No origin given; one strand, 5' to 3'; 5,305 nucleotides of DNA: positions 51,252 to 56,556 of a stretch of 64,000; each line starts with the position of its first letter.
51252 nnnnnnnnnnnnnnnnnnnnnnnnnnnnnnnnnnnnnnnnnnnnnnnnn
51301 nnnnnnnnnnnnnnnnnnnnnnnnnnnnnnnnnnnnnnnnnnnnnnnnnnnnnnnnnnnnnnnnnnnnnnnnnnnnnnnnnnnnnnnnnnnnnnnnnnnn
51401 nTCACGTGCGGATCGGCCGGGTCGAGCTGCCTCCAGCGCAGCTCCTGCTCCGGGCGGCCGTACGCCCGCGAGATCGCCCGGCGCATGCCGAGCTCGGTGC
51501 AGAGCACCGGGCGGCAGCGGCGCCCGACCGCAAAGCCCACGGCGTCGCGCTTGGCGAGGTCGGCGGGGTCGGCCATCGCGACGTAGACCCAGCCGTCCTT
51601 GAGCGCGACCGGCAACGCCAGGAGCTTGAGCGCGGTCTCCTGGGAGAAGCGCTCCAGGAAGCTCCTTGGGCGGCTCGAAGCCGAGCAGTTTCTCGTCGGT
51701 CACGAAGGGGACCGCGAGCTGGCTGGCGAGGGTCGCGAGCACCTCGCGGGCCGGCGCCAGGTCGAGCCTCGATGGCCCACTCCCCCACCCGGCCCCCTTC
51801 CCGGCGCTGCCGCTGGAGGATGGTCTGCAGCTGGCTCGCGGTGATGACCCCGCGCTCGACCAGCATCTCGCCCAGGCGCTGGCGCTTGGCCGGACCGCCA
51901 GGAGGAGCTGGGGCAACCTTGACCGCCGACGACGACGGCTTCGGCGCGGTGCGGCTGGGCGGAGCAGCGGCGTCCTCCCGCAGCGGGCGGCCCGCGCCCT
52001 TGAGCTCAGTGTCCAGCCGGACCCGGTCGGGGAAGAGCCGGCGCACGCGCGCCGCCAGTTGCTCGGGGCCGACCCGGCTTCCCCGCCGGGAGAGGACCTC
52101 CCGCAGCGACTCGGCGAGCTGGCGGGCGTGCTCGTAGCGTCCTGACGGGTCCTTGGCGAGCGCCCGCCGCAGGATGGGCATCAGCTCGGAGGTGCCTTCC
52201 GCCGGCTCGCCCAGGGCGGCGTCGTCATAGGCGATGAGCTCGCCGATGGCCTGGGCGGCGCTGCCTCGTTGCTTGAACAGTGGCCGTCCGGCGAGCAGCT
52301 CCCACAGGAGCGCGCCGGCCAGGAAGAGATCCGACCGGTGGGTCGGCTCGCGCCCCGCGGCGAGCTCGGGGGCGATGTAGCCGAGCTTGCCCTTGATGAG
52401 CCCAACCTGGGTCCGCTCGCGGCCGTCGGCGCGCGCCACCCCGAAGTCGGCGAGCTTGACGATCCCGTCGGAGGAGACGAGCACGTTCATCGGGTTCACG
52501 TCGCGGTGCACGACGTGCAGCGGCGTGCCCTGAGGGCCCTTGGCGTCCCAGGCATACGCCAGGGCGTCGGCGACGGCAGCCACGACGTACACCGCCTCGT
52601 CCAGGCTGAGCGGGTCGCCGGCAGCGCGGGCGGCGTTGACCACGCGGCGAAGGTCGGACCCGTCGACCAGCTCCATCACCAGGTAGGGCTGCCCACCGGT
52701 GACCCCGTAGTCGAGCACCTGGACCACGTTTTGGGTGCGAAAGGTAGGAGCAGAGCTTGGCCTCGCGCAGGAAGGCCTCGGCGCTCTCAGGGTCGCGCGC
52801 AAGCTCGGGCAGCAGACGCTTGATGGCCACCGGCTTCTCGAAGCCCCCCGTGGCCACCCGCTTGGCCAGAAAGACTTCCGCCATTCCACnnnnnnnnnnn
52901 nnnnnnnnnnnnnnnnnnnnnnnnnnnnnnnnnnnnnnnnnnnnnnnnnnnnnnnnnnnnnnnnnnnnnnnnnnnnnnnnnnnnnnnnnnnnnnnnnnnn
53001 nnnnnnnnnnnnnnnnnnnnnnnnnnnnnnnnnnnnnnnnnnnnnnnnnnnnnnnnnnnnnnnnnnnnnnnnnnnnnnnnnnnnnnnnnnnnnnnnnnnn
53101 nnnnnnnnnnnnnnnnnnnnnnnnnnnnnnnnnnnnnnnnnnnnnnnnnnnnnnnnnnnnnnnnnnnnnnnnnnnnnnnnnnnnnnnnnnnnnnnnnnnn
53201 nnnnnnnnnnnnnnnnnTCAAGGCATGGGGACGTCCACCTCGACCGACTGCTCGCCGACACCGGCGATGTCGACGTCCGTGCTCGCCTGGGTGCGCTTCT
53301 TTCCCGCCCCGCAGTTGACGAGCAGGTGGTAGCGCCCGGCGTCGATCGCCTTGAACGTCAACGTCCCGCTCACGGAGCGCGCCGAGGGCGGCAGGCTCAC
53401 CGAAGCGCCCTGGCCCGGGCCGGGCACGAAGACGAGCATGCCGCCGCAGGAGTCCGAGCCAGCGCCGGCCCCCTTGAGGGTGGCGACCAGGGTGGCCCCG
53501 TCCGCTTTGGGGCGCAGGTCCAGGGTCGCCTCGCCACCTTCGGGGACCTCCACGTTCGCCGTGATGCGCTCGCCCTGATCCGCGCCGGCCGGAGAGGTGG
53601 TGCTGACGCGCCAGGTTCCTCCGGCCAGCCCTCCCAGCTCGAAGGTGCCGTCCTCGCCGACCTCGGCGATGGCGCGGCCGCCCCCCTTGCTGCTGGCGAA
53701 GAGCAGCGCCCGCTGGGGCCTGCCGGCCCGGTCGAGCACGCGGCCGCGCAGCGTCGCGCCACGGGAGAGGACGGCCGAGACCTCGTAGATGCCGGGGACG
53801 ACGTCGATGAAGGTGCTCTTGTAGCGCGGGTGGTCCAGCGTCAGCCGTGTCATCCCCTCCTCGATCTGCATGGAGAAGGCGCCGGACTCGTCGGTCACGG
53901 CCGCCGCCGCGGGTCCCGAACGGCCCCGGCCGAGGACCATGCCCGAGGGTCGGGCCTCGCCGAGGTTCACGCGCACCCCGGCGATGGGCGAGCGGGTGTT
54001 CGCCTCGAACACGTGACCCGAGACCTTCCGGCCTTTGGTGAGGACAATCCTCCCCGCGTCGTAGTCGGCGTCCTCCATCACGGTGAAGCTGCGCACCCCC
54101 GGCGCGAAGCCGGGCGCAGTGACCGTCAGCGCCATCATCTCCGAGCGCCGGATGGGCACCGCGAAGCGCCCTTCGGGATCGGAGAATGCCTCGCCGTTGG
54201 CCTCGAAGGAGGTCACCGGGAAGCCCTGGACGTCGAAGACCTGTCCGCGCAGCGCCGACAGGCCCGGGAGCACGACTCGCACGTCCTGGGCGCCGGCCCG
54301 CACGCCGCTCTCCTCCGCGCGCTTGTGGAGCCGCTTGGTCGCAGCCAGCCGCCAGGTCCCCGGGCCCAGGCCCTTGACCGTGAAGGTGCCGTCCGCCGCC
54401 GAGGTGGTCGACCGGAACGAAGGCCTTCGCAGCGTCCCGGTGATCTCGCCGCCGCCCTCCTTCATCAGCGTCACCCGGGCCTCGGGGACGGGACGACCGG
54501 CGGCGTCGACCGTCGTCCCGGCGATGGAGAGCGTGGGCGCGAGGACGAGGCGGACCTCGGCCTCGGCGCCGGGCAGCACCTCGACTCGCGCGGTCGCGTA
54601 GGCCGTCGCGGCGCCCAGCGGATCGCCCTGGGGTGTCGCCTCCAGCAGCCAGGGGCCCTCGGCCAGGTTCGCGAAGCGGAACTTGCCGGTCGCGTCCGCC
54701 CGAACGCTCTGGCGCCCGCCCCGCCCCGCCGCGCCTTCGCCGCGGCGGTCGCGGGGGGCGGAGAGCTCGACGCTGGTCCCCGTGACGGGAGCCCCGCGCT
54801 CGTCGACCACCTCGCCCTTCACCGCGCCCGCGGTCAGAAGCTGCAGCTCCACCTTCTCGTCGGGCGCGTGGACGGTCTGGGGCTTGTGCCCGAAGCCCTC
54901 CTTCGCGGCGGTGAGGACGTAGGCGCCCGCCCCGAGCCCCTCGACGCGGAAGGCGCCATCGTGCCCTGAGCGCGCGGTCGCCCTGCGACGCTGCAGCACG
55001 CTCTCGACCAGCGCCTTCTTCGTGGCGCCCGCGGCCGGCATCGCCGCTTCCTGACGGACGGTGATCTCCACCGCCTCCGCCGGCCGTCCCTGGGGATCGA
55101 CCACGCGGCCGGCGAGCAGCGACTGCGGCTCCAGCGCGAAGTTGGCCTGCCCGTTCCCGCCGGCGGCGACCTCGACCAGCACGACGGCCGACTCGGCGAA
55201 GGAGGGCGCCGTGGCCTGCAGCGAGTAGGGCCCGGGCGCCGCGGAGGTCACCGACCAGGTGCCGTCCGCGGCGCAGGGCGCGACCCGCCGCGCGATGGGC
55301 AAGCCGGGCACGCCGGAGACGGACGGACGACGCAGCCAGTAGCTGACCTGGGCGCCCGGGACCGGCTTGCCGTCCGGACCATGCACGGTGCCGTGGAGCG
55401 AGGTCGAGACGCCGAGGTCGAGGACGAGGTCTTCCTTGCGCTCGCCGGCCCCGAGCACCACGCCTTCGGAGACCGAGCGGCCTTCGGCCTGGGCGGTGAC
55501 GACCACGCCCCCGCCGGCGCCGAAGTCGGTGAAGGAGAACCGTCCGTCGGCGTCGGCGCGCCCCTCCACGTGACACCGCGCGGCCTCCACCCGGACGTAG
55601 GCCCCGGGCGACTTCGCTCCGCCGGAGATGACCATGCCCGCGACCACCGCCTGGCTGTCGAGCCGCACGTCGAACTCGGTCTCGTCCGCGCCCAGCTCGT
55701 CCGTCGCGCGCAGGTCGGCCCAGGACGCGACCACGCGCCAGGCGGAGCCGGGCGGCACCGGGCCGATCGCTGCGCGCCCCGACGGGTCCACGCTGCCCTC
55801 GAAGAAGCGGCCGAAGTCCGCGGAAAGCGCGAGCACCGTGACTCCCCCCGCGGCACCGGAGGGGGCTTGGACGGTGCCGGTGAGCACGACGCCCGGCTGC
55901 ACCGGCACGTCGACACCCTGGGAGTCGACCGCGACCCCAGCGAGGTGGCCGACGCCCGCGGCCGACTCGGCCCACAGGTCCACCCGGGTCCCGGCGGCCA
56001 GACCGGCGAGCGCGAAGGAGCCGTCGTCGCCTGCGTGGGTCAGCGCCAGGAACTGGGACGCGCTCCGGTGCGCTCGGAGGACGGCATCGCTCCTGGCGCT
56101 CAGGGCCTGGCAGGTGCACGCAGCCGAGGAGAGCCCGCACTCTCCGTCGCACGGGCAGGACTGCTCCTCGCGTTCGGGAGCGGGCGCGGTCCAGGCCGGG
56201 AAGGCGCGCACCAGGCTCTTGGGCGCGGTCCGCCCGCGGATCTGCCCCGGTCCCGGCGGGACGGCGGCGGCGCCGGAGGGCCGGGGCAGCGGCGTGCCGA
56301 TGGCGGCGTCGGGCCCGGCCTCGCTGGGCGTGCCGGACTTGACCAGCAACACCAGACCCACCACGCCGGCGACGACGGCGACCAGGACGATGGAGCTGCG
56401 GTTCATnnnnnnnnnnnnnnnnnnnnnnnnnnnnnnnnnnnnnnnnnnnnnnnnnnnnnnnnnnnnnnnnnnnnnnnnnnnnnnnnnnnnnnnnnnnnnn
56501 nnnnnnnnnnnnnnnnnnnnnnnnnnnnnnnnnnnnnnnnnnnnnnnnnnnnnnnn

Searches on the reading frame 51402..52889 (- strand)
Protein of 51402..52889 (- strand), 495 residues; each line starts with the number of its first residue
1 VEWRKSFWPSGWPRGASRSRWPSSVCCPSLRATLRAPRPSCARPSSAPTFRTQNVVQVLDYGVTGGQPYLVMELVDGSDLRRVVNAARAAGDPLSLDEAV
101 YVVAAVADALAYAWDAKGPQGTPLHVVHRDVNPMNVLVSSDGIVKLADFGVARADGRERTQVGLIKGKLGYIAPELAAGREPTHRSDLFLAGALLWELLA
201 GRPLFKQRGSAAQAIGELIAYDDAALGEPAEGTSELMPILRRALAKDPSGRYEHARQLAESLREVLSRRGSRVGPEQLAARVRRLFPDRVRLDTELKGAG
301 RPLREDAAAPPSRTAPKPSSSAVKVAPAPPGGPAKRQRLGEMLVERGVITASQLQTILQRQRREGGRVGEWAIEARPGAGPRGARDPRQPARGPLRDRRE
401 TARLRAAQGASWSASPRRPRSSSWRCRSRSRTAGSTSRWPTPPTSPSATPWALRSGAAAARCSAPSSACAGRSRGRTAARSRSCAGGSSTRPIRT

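Call 51: search_protein_families(library=pfam, max_evalue=0.00001, proteins=[window:51402-52889:-])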
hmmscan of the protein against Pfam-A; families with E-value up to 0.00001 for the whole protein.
window:51402-52889:- (495 aa): 2 families
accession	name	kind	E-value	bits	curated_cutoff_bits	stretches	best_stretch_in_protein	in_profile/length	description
PF00069.31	Pkinase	-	6.8e-26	91.7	31.7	1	50-255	55-254/263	Protein kinase domain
PF07714.23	PK_Tyr_Ser-Thr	-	3.3e-22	79.5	23.1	1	50-253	58-250/258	Protein tyrosine and serine/threonine kinase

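Call 86: search_protein_families(library=ncbifam, max_evalue=0.01, proteins=[window:51402-52889:-])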
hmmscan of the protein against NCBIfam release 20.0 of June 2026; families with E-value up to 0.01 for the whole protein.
window:51402-52889:- (495 aa): 12 families
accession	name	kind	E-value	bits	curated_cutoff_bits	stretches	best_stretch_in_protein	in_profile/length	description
NF033483.0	PknB_PASTA_kin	equivalog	2.1e-42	145.9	450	1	48-269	62-272/563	Stk1 family PASTA domain-containing Ser/Thr kinase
NF047741.1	antiphage_MADS6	equivalog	3.2e-26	92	460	2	91-273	293-468/612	methylation-associated defense system protein kinase MAD6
NF052427.1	StpK7MSMEG_1200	equivalog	2.7e-25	88.9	900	1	51-273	65-276/601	serine/threonine protein kinase StpK7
TIGR03903.1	TOMM_kin_cyc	equivalog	3.1e-20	71.7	705.75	1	53-265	38-247/1267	TOMM system kinase/cyclase fusion protein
NF038150.1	lanthi_synth_IV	equivalog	1.5e-19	69.8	650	1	54-279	254-465/851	class IV lanthionine synthetase LanL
NF053729.1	c-di-GMP_motif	domain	3.1e-11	42.9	38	1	338-374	1-37/53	cyclic di-GMP-binding domain-containing protein, MshE-related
NF038151.1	lanthi_synth_III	equivalog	2.1e-10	39.7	575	1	52-220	283-445/833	class III lanthionine synthetase LanKC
NF033442.0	BREX_PglW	equivalog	6.7e-09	34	990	1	50-265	267-486/1391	BREX system serine/threonine kinase PglW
NF043056.1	T4SS_LegK1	equivalog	1.9e-07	30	550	1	64-198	150-283/516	Dot/Icm T4SS effector kinase LegK1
NF009651.0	PRK13184.1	equivalog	4.3e-06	25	839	1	126-267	134-292/932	serine/threonine-protein kinase PknD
NF011463.0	PRK14879.1-4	equivalog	0.00088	18.7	188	1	63-159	88-167/237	Kae1-associated kinase Bud32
NF041408.1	XopAU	subfamily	0.0036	17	450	1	126-201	349-417/498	XopAU family type III secretion system effector serine/threonine kinase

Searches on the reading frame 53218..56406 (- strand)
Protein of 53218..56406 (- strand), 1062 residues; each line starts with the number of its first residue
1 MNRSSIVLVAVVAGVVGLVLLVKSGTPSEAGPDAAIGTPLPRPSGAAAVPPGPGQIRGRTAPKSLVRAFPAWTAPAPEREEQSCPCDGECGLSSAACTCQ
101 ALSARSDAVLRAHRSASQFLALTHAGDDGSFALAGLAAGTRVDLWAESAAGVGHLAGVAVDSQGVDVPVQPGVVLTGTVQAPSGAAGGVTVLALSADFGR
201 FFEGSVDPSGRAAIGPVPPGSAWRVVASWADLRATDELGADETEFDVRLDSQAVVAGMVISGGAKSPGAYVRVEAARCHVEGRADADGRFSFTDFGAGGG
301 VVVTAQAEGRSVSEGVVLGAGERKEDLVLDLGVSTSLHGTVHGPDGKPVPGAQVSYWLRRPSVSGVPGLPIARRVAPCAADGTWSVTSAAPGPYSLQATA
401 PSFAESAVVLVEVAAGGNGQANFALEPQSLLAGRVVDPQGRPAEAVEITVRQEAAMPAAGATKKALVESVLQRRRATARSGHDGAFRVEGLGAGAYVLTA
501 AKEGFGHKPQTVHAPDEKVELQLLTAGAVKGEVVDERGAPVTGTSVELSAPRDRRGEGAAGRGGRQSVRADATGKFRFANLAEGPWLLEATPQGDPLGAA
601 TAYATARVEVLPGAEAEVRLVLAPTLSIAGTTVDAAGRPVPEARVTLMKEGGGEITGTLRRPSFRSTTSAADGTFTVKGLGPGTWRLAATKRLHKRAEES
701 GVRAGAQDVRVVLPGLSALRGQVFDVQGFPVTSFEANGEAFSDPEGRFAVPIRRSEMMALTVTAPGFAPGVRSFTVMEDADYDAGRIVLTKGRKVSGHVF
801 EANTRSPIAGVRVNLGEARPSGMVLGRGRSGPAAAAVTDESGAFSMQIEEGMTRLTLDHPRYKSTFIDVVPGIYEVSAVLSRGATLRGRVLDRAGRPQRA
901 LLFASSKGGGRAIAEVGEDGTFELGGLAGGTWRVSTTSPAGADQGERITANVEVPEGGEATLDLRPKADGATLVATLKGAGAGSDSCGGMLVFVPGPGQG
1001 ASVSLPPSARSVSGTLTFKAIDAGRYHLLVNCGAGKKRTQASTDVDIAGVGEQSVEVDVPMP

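Call 51: search_protein_families(library=pfam, max_evalue=0.00001, proteins=[window:53218-56406:-])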
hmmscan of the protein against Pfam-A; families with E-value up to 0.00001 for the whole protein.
window:53218-56406:- (1062 aa): 7 families
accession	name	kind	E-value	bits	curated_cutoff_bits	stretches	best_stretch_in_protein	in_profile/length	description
PF13620.12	CarboxypepD_reg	-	2.3e-62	207.7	32.3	4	627-709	1-74/82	Carboxypeptidase regulatory-like domain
PF13715.12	CarbopepD_reg_2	-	1.4e-15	57.5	32.2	0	795-865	1-58/88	CarboxypepD_reg-like domain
PF00775.27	Dioxygenase_C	-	1.5e-11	44.6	27.3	0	328-399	23-101/182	Dioxygenase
PF17802.7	SpaA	-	2.8e-10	40.7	23.1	0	630-690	5-59/91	Prealbumin-like fold domain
PF09430.16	EMC7_beta-sandw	-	2.9e-08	34.4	26.6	0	477-513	22-58/122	ER membrane protein complex subunit 7, beta-sandwich domain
PF10670.15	DUF4198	-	4.5e-08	33.9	34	0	537-591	156-206/209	Domain of unknown function (DUF4198)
PF17210.9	SdrD_B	-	2.9e-07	31.1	29.7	0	538-591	21-65/112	SdrD B-like domain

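Call 86: search_protein_families(library=ncbifam, max_evalue=0.01, proteins=[window:53218-56406:-])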
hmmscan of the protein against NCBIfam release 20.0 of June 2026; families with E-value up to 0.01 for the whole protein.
window:53218-56406:- (1062 aa): 4 families
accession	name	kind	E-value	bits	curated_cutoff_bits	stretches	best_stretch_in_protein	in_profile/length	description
TIGR04134.1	lipo_with_rSAM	hypoth_equivalog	1.1e-06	28.7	39.8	0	529-584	42-95/150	radical SAM-associated putative lipoprotein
NF052345.1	S_layer_anammox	exception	1.1e-05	23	1400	1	379-518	1346-1476/1596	Kustd1514 family S-layer glycoprotein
TIGR02439.1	catechol_proteo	equivalog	0.00073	18.6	392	0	330-357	124-151/285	catechol 1,2-dioxygenase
TIGR02422.1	protocat_beta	equivalog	0.0074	16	296.4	0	529-548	63-82/220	protocatechuate 3,4-dioxygenase subunit beta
